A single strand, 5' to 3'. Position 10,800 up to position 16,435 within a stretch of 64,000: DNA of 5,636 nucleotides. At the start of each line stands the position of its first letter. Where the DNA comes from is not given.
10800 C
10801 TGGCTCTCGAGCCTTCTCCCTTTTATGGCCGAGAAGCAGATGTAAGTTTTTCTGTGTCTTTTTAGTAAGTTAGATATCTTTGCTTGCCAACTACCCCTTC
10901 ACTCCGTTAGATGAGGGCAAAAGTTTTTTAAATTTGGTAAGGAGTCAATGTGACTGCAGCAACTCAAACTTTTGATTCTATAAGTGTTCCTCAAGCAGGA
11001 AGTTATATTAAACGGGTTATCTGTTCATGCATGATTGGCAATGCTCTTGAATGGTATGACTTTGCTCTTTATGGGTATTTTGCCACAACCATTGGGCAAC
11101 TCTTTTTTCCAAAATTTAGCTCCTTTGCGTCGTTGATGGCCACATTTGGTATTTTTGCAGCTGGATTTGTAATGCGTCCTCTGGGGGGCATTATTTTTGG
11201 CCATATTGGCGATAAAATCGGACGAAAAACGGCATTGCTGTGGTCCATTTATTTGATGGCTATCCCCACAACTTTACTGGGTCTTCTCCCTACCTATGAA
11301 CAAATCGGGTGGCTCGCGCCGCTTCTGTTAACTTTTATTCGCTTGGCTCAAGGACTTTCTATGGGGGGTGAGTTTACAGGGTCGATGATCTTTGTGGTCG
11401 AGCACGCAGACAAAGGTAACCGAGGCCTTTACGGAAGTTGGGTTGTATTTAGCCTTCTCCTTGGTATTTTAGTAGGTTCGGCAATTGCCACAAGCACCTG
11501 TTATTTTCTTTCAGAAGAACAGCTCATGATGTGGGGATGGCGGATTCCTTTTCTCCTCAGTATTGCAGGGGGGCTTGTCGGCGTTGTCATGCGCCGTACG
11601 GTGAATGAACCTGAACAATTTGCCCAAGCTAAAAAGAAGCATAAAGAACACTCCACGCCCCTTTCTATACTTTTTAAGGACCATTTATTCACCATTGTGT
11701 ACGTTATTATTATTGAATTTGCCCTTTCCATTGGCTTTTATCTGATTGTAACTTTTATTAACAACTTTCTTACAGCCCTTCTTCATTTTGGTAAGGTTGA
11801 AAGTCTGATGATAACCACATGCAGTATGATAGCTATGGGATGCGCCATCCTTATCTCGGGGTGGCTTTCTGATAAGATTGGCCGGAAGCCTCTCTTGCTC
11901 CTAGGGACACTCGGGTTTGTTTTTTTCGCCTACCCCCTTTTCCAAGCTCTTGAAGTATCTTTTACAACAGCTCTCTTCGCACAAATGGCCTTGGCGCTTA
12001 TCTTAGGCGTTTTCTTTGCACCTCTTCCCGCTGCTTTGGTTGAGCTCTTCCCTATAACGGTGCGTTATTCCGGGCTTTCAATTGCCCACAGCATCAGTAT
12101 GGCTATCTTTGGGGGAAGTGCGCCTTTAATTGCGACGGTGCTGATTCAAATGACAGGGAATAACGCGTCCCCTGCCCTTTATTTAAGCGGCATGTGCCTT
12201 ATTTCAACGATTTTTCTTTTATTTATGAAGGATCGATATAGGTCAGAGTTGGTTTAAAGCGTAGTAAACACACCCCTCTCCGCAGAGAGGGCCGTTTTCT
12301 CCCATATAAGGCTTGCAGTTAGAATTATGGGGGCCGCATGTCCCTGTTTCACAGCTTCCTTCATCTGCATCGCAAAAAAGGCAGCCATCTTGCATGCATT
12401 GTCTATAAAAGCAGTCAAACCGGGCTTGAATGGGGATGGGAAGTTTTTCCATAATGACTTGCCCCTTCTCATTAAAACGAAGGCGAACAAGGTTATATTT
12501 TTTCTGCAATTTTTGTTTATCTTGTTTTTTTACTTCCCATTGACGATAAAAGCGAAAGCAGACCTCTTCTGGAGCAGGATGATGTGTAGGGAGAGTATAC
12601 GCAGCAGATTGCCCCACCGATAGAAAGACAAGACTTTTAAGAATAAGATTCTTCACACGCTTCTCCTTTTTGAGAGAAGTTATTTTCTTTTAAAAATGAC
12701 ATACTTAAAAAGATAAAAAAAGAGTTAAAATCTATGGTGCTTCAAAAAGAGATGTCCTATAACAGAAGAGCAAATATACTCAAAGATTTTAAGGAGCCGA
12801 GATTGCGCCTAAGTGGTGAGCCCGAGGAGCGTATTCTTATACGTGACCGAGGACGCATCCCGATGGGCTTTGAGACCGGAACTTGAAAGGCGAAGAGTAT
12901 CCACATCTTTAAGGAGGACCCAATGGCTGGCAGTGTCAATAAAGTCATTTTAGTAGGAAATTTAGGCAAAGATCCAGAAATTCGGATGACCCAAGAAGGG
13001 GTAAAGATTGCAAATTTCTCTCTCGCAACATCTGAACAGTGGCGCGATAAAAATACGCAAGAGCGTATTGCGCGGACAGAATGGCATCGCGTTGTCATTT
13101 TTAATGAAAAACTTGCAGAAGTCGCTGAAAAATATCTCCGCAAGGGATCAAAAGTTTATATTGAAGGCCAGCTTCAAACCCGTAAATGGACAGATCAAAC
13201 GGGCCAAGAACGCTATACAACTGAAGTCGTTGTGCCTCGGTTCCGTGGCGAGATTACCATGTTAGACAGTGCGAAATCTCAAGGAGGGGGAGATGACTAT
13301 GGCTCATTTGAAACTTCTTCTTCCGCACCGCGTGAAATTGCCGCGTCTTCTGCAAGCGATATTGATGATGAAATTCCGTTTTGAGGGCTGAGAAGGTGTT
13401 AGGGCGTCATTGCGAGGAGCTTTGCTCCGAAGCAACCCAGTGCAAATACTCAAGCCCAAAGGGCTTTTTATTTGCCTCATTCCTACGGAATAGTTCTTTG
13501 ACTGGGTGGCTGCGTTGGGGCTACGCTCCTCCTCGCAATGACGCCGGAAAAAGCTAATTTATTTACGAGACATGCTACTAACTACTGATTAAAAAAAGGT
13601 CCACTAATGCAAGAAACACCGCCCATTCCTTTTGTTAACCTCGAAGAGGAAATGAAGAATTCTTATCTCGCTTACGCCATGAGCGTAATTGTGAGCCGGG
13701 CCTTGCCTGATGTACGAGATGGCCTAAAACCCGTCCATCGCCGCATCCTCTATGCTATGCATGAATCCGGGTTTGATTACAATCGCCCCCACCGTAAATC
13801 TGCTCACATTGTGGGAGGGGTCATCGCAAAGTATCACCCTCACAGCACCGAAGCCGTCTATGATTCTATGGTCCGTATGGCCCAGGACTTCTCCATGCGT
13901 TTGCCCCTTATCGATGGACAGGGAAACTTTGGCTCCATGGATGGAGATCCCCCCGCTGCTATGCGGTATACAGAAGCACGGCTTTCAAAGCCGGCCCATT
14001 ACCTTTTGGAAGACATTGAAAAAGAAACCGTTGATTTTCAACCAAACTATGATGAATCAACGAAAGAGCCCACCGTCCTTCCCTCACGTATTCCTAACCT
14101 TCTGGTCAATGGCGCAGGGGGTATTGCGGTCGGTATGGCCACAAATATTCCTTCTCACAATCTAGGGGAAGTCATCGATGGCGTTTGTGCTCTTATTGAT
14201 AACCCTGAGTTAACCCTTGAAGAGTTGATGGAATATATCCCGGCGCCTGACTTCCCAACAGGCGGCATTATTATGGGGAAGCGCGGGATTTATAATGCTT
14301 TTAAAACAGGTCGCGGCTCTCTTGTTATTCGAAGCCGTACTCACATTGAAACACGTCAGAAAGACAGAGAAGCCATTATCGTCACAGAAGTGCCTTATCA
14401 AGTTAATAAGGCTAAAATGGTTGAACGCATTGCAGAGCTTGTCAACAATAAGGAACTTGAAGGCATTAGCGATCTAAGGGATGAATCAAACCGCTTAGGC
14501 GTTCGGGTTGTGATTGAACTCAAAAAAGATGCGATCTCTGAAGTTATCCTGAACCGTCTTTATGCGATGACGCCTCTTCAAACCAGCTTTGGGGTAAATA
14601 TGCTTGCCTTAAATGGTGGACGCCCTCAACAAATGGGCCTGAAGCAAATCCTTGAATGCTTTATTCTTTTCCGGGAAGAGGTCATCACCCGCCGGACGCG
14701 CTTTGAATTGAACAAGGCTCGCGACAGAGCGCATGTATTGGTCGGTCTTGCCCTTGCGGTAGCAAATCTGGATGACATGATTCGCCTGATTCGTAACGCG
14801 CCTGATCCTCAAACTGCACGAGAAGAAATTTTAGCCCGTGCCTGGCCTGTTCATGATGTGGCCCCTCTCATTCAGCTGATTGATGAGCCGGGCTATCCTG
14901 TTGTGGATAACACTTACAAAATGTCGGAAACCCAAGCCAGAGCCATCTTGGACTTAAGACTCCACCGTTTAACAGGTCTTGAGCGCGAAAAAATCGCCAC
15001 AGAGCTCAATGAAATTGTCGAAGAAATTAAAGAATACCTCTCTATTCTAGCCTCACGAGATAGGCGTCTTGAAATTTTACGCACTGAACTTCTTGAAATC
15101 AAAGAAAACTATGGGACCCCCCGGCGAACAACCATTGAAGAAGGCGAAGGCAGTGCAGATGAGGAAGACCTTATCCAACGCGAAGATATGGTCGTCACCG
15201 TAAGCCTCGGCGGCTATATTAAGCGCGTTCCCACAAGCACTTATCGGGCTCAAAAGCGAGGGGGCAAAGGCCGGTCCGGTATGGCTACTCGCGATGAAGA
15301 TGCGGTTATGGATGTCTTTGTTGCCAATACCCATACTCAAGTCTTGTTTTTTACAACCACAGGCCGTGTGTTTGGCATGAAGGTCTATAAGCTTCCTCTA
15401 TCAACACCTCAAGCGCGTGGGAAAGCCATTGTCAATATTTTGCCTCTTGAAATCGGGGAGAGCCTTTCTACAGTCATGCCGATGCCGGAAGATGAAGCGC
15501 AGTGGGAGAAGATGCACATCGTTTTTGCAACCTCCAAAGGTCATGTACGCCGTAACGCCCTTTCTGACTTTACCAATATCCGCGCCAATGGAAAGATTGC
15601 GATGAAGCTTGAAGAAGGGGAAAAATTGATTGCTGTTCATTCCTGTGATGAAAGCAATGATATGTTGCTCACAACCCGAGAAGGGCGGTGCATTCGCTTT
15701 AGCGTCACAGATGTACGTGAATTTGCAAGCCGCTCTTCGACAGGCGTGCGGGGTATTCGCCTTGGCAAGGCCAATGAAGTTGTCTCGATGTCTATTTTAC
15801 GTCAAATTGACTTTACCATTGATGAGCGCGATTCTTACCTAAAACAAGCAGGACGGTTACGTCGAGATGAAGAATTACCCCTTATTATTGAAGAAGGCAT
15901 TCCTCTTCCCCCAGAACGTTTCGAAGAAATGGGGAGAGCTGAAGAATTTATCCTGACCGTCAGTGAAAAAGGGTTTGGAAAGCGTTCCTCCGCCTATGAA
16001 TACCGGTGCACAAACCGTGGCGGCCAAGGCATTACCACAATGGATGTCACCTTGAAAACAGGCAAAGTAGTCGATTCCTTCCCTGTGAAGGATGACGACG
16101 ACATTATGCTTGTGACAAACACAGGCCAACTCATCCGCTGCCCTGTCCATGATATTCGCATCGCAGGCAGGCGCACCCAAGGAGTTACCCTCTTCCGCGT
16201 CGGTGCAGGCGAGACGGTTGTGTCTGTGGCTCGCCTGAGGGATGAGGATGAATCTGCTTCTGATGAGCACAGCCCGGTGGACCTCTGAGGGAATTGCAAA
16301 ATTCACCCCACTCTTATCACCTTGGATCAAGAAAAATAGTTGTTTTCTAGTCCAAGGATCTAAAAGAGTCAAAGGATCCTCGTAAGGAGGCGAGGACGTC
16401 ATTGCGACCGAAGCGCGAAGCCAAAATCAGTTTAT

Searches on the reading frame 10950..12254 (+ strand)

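Call 8: search_protein_families(library=pfam, proteins=[window:10950-12254:+], max_evalue=0.001)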
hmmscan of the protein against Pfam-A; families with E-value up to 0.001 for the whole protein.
window:10950-12254:+ (435 aa): 2 families
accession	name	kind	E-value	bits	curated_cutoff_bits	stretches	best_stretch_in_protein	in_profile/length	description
PF07690.21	MFS_1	-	1.1e-29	104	33.4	2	29-284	3-239/347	Major Facilitator Superfamily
PF00083.30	Sugar_tr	-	4.9e-27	95.3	22.3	2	27-235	6-208/452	Sugar (and other) transporter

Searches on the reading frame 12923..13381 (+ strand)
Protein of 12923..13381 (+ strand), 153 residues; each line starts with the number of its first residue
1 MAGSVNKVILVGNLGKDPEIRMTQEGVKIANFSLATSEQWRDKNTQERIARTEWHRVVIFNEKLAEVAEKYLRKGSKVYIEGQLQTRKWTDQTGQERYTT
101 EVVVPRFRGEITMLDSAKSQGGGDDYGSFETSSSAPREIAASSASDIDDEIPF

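Call 72: search_protein_families(library=pfam, proteins=[window:12923-13381:+], max_evalue=0.001)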
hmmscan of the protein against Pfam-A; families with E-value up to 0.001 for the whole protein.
window:12923-13381:+ (153 aa): 1 family
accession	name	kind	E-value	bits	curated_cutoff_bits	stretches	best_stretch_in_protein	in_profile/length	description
PF00436.31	SSB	-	2.5e-38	130.8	26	1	5-106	1-100/104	Single-strand binding protein family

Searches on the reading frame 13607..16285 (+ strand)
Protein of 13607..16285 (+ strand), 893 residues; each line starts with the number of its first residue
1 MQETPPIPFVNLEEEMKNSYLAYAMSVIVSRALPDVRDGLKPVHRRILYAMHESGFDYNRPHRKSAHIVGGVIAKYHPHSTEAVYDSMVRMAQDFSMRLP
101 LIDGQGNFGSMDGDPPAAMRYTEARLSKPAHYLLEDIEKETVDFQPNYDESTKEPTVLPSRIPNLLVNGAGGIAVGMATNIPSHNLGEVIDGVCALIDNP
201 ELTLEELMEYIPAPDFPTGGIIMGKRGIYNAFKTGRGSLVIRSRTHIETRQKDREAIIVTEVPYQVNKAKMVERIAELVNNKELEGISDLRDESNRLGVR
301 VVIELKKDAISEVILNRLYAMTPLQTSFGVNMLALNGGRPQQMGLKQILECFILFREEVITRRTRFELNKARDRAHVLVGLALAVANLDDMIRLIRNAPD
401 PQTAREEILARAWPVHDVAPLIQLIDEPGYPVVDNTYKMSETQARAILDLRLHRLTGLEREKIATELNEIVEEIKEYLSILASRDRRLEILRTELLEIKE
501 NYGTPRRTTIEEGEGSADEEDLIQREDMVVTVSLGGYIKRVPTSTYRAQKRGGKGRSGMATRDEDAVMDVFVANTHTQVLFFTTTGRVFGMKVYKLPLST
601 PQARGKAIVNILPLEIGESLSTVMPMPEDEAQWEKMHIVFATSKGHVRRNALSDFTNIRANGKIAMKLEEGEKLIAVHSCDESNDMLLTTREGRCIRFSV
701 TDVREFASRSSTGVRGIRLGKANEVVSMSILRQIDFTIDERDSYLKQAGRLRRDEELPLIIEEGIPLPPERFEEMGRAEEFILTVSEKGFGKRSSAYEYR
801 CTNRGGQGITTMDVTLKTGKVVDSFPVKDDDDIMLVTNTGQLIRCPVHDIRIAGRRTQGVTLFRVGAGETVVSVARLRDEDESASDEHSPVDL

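Call 8: search_protein_families(library=pfam, proteins=[window:13607-16285:+], max_evalue=0.001)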
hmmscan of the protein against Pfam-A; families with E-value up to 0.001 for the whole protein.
window:13607-16285:+ (893 aa): 2 families
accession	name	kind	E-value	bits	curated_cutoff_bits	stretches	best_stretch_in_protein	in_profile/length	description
PF00521.26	DNA_topoisoIV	-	8.2e-157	522.9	31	1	31-495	1-431/432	DNA gyrase/topoisomerase IV, subunit A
PF03989.18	DNA_gyraseA_C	-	1.2e-57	191.5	27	5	527-574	1-48/48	DNA gyrase C-terminal domain, beta-propeller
